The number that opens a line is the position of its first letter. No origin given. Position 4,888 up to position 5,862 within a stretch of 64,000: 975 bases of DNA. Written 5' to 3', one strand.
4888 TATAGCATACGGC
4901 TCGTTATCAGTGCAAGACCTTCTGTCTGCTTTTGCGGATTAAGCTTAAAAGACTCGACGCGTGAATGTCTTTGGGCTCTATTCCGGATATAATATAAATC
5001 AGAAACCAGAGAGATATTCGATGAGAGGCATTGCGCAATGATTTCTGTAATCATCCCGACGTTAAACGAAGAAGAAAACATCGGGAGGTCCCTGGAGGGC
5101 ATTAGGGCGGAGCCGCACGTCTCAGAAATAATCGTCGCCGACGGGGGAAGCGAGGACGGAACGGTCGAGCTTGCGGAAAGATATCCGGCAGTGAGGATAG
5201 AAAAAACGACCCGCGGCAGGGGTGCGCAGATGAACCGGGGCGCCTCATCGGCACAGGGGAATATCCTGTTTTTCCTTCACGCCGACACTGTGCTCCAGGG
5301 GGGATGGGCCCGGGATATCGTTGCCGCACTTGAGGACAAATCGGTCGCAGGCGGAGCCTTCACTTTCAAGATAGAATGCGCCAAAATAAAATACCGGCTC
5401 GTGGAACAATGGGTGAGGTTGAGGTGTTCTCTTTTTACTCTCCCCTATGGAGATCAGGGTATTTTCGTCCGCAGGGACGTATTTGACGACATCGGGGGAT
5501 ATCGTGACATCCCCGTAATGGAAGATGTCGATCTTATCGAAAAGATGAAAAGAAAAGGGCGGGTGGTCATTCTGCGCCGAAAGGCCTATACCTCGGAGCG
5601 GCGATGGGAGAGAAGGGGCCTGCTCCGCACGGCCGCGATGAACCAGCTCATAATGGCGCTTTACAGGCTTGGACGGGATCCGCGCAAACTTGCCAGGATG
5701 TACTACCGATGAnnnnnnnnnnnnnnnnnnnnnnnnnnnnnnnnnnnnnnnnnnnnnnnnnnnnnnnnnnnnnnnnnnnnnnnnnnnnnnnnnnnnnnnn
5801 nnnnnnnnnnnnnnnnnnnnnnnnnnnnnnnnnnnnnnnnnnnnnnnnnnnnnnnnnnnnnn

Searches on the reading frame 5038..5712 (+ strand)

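Call 30: search_protein_families(library=pfam, proteins=[window:5038-5712:+], max_evalue=0.00001)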
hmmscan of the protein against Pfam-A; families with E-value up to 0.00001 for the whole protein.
window:5038-5712:+ (224 aa): 3 families
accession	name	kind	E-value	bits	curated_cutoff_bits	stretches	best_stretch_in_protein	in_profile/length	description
PF00535.33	Glycos_transf_2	-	1.7e-23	83.8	23.3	1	3-114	1-122/168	Glycosyl transferase family 2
PF13641.12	Glyco_tranf_2_3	-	2.4e-10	41.3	27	1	2-177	3-201/230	Glycosyltransferase like family 2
PF10111.15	Glyco_tranf_2_2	-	1.2e-07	32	27.3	0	3-85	1-93/276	Glycosyltransferase like family 2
